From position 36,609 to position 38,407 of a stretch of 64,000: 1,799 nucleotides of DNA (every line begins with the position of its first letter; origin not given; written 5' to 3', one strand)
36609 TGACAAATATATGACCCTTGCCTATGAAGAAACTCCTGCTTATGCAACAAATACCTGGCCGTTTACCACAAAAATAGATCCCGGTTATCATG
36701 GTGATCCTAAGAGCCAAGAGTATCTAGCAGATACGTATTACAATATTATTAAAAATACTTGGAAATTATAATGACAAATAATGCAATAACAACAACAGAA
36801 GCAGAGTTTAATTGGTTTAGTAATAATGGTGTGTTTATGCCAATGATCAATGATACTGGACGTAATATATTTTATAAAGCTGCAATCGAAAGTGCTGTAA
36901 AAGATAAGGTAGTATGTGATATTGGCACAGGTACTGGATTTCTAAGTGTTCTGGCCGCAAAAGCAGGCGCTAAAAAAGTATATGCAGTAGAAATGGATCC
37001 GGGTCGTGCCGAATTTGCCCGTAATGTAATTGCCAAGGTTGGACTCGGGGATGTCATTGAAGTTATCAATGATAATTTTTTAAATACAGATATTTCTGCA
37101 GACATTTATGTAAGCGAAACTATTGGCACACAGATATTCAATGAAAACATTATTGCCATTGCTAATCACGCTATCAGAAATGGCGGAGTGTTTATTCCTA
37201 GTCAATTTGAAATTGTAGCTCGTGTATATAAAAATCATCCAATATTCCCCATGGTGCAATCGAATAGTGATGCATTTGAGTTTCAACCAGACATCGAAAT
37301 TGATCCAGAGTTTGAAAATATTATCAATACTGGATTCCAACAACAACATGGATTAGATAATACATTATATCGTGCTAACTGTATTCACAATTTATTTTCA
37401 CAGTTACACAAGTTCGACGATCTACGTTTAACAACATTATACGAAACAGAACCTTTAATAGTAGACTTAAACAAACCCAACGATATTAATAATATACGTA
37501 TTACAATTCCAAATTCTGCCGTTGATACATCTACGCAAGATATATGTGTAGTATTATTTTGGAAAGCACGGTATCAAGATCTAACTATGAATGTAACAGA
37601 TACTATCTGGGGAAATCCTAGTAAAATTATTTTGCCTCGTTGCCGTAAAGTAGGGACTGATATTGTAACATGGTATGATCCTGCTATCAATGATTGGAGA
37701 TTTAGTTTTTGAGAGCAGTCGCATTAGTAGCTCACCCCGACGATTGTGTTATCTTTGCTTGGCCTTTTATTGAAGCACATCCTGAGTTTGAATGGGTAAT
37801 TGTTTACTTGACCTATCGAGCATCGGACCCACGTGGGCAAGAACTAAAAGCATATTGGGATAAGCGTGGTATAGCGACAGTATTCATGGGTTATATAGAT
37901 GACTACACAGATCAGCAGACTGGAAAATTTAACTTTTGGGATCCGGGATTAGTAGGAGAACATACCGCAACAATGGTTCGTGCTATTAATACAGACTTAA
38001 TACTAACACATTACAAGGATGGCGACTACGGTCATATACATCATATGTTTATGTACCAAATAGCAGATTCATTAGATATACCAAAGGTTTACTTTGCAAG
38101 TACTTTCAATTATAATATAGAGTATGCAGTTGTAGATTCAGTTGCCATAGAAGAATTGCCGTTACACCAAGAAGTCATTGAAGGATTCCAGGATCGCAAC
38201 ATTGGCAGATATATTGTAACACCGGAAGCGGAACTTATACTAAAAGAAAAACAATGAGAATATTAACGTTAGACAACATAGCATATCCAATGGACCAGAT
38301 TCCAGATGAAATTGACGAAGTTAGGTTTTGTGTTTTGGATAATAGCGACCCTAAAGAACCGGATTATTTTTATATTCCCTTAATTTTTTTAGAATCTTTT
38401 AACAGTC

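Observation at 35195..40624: Carbohydrate de-acylation/methylation gene set: four SGNH-hydrolase-like paralogs, an LmbE/PIG-L deacetylase and a PrmA/PRMT-like methyltransferase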

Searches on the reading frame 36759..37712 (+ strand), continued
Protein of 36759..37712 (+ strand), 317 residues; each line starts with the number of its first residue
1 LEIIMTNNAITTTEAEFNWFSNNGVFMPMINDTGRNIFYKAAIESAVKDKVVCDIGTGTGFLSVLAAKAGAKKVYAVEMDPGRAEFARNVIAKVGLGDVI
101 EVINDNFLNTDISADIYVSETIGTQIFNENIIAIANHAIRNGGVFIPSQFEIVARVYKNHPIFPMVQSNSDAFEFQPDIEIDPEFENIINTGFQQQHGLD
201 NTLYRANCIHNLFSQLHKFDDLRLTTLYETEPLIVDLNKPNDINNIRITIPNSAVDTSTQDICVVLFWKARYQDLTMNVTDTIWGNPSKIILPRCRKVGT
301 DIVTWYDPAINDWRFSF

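Call 78: find_related_loci(query=A5, collection=genome_contigs, flank=6000)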
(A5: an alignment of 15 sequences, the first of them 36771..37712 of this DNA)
Query A5 (313 aa) in genome_contigs; peptide patterns used: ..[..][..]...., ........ (x = any residue, [..] = any of these).
239 stretches matched a pattern; 28 encode a relative of the query (tblastn E <= 1e-3); 28 distinct loci.
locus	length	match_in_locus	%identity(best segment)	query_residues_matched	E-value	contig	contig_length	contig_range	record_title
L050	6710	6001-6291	30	47-142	3e-6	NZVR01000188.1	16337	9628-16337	MAG: Blastopirellula sp. isolate NAT61 48417, whole genome shotgun sequence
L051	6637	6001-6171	40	45-100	3e-6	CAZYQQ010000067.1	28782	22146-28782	MAG TPA_asm: uncultured Planctomycetaceae bacterium isolate SRP344714_co2_80 genome assembly, contig: NODE_4075_length_2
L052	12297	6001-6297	32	45-142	4e-6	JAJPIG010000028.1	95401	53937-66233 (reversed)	MAG: Proteobacteria bacterium isolate Centralia_MAG_294 k107_390068, whole genome shotgun sequence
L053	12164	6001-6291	29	47-142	2e-5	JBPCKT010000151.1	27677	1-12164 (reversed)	MAG: Pirellulaceae bacterium isolate TH_ant_mag_59 S1Ck127_6650461_flag_1_multi_23.0000_len_27677, whole genome shotgun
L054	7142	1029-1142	55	46-82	3e-5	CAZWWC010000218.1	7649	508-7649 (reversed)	MAG TPA_asm: uncultured Planctomycetaceae bacterium isolate binchicken_co100_313 genome assembly, contig: NODE_15487_len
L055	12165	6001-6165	35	47-100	4e-5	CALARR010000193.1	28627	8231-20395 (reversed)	MAG TPA_asm: uncultured Planctomycetales bacterium isolate SRR3330210_bin.80_CONCOCT_v1.1_MAG genome assembly, contig: E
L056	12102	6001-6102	53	45-77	4e-5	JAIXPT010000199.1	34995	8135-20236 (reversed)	MAG: Planctomycetaceae bacterium isolate C1_MAG_00073 C1_MAG_00073_000000000431, whole genome shotgun sequence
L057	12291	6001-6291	29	47-142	3e-5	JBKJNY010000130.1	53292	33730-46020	MAG: Pirellulaceae bacterium isolate ant_bin.39 S1Ck117_1721881_flag_0_multi_26.9951_len_53292, whole genome shotgun seq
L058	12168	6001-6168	38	44-98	6e-5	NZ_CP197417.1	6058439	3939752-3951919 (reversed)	Aeoliella sp. SH292 chromosome, complete genome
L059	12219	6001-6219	35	48-119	6e-5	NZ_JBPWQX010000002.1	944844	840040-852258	Rhizobium sp. F40D2 tig00000002, whole genome shotgun sequence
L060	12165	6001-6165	44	47-100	8e-5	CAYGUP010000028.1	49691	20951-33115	MAG TPA_asm: uncultured Planctomycetaceae bacterium isolate ERP117304_co3_237 genome assembly, contig: NODE_1030_length_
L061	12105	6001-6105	54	44-77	7e-5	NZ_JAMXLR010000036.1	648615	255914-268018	Aeoliella straminimaris strain ICT_H6.2 Contig_36_154.821, whole genome shotgun sequence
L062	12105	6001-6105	54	44-77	8e-5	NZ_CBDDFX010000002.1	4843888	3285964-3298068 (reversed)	MAG: Aeoliella sp. isolate b2ef280b-401d-4d99-a43b-96afde1bdd21 contig_2, whole genome shotgun sequence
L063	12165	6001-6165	36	47-100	1e-4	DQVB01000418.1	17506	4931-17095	MAG TPA_asm: Planctomycetota bacterium isolate SZUA-1497 k95_126734, whole genome shotgun sequence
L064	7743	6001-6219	35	48-119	9e-5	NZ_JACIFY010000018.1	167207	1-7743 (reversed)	Rhizobium esperanzae strain SEMIA 4089 Ga0394391_18, whole genome shotgun sequence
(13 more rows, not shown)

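Call 86: search_protein_families(library=padloc, proteins=[window:36771-37712:+], max_evalue=0.01)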
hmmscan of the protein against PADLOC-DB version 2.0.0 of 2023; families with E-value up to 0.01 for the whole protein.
window:36771-37712:+ (313 aa): 1 family
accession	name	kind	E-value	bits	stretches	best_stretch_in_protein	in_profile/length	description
PDLC04134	mad2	-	1.1e-13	48.8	1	44-111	291-359/492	mads_2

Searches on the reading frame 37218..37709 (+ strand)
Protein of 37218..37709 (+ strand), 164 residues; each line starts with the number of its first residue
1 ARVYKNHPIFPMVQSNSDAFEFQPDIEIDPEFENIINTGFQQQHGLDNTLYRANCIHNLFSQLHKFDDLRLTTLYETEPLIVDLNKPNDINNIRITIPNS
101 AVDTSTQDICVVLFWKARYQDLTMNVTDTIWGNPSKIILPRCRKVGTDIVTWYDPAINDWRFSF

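Call 48: search_solved_structures(query=A6, max_evalue=10, show_alignments=3)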
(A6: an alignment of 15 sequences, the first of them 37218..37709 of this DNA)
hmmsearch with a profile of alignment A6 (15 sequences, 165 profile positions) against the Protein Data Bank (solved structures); distinct sequences matched with E-value up to 10: 1.
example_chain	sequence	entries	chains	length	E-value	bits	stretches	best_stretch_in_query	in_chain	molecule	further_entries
2gmq_A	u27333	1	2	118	0.33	14.3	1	110-160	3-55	Hypothetical protein EF0006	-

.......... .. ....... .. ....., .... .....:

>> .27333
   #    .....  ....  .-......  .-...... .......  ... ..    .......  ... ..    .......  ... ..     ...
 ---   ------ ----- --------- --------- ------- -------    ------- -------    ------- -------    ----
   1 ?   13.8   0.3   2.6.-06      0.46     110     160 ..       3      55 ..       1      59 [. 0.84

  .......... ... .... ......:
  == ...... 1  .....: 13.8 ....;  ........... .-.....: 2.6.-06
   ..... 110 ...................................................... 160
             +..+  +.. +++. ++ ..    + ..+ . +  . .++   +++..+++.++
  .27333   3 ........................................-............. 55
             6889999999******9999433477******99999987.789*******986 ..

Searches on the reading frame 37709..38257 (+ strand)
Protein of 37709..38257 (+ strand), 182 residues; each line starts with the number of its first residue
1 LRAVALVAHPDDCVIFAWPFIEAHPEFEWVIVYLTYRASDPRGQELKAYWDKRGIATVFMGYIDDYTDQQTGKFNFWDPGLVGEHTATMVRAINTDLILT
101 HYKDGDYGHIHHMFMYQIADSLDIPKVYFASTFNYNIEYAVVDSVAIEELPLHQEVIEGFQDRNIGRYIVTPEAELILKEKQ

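Call 4: search_protein_families(library=pfam, proteins=[window:37709-38257:+], max_evalue=1)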
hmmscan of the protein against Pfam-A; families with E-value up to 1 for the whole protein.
window:37709-38257:+ (182 aa): 1 family
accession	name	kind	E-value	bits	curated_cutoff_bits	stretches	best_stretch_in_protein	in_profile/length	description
PF02585.22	PIG-L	-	3.7e-09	37.6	28.2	1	5-120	2-126/129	GlcNAc-PI de-N-acetylase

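Call 6: search_protein_families(library=phrogs, proteins=[window:37709-38257:+], max_evalue=0.01)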
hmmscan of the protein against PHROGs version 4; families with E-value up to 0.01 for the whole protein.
window:37709-38257:+ (182 aa): 0 families

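Call 51: search_protein_families(library=ncbifam, proteins=[window:37709-38257:+], max_evalue=0.1)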
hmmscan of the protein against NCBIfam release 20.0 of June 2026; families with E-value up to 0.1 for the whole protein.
window:37709-38257:+ (182 aa): 0 families

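Call 52: search_solved_structures(query=window:37709-38257:+, max_evalue=1, show_alignments=2)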
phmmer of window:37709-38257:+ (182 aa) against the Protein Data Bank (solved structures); distinct sequences matched with E-value up to 1: 7.
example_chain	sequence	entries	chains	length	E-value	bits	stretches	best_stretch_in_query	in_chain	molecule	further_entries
7rnu_A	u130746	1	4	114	0.27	14.2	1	68-124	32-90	Phosphatidylinositol 3-kinase regulatory subunit beta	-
2eg5_A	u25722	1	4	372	0.6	13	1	40-129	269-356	Xanthosine methyltransferase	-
1td0_A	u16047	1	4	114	0.66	12.9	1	66-108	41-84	Head decoration protein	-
1td3_A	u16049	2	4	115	0.67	12.9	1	66-108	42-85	Head decoration protein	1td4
1lio_A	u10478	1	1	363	0.91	12.4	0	37-60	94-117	adenosine kinase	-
1lii_A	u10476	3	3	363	0.91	12.4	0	37-60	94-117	adenosine kinase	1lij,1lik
1dgm_A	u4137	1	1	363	0.93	12.4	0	37-60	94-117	ADENOSINE KINASE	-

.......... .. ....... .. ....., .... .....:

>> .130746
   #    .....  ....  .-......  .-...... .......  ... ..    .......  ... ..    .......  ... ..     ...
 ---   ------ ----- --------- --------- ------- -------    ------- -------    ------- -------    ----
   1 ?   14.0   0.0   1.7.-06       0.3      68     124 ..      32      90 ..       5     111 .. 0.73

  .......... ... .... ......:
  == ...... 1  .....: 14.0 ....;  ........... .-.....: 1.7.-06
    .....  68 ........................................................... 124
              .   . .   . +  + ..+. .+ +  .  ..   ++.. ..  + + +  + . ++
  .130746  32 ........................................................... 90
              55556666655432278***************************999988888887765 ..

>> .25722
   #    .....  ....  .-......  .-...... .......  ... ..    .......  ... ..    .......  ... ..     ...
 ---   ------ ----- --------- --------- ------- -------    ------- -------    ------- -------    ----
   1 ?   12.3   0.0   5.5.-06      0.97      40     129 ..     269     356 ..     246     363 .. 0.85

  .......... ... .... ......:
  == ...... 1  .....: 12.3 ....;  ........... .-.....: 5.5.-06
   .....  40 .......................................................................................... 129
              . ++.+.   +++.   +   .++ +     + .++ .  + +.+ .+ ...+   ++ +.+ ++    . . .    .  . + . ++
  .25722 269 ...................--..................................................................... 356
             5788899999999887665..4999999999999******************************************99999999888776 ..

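Call 69: search_dna_similar(query=window:37709-38257:+, collection=phages, mode=protein, max_rows=20, max_evalue=0.001)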
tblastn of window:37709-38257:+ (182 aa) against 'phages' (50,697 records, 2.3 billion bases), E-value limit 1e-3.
Records with a match: 5; places in all: 5; records where one place covers at least 80% of the query: 0.
Best place of each record, by identity: <60% 5.
By first word of the organism name: Xanthomonas 4; Erwinia 1.
By host as written in the record: Xanthomonas hortorum pv. vitians CFBP8640 3; Erwinia sp. YA1 1; Xanthomonas sp. Q 1.
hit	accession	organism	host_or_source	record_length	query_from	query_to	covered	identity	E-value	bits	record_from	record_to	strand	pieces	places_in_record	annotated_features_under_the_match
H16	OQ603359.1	Erwinia phage Ep032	Erwinia sp. YA1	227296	1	137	75%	28.7%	2e-7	56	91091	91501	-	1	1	record has no annotation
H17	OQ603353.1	Xanthomonas phage Ep026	Xanthomonas sp. Q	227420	1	137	75%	28.7%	2e-7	56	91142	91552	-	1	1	record has no annotation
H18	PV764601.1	Xanthomonas phage PhiXhv-12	Xanthomonas hortorum pv. vitians ...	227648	1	137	75%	28.7%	2e-7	56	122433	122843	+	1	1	N-acetyl-alpha-D-glucosaminyl L-malate deacetylase 2 | L-glutamine-D-fructose-6-phosphate aminotransferase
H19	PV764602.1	Xanthomonas phage PhiXhv-15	Xanthomonas hortorum pv. vitians ...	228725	1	137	75%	28.7%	2e-7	56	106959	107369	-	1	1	N-acetyl-alpha-D-glucosaminyl L-malate deacetylase 2 | L-glutamine-D-fructose-6-phosphate aminotransferase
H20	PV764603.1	Xanthomonas phage PhiXhv-16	Xanthomonas hortorum pv. vitians ...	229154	1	137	75%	28.7%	2e-7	56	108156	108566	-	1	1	N-acetyl-alpha-D-glucosaminyl L-malate deacetylase 2 | L-glutamine-D-fructose-6-phosphate aminotransferase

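Call 70: get_annotated_region(hit=H18, flank=6000)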
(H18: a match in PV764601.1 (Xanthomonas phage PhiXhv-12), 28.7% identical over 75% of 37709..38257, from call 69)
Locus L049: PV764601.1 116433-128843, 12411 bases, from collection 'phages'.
description: Xanthomonas phage PhiXhv-12, complete genome.
organism: Xanthomonas phage PhiXhv-12 (NCBI taxid 3447916)
taxonomy: Viruses
host: Xanthomonas hortorum pv. vitians CFBP8640; source: Sewage; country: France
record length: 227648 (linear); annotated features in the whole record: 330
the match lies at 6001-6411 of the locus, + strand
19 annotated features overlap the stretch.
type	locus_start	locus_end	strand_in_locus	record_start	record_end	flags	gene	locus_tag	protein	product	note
CDS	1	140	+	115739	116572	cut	-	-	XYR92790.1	leucyl/phenylalanyl-tRNA--protein transferase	-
CDS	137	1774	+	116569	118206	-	-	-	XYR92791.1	hypothetical protein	-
CDS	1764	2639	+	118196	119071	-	-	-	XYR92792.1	hypothetical protein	-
CDS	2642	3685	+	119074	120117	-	-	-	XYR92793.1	hypothetical protein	-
CDS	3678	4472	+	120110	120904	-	-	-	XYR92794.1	hypothetical protein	-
CDS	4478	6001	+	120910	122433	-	-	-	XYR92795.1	L-glutamine-D-fructose-6-phosphate aminotransferase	-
CDS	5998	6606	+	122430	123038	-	-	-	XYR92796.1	N-acetyl-alpha-D-glucosaminyl L-malate deacetylase 2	-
CDS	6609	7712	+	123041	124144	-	-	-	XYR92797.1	glycoside transferase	-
CDS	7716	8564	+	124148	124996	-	-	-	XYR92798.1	hypothetical protein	-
CDS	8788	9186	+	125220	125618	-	-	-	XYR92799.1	hypothetical protein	-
CDS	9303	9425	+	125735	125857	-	-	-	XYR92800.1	hypothetical protein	-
CDS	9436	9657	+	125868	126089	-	-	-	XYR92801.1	hypothetical protein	-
CDS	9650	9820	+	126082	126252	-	-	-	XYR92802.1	hypothetical protein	-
CDS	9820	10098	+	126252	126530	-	-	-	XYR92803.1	hypothetical protein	-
CDS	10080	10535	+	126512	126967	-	-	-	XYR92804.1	hypothetical protein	-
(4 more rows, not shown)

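Call 86: search_protein_families(library=padloc, proteins=[window:37709-38257:+], max_evalue=0.01)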
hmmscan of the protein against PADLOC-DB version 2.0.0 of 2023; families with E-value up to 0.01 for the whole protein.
window:37709-38257:+ (182 aa): 0 families

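Call 92: find_related_loci(query=A7, collection=viral_contigs, flank=5000)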
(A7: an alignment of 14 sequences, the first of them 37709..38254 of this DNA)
Query A7 (182 aa) in viral_contigs; peptide patterns used: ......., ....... (x = any residue, [..] = any of these).
398 stretches matched a pattern; 332 encode a relative of the query (tblastn E <= 1e-3); the best 80 are kept; 80 distinct loci.
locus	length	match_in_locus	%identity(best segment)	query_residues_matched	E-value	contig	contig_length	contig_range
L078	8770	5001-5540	71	1-180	1e-90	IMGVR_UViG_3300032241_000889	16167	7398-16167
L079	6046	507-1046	71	1-180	1e-89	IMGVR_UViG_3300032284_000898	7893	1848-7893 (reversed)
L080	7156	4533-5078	70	1-182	3e-88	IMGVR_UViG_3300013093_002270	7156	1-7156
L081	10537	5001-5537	68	1-182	3e-82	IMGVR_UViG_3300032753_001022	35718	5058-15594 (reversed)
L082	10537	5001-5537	68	1-182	3e-82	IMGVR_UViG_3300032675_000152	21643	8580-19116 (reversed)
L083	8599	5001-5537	68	1-182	3e-82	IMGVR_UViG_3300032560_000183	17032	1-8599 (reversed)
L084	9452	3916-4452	68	1-182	3e-82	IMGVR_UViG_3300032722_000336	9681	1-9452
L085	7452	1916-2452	66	1-182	2e-78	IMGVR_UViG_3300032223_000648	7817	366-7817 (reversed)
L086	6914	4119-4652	65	1-181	1e-75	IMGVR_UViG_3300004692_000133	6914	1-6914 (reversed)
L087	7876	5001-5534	63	1-180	2e-74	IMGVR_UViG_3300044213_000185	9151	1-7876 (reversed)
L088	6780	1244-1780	64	1-182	4e-72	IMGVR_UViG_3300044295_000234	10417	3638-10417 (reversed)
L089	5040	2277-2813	62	1-182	5e-72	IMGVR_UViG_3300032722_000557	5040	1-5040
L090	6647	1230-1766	62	1-182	5e-72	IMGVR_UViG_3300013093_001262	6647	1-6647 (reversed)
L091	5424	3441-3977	62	1-182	5e-72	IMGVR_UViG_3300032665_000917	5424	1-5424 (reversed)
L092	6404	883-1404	63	1-177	5e-70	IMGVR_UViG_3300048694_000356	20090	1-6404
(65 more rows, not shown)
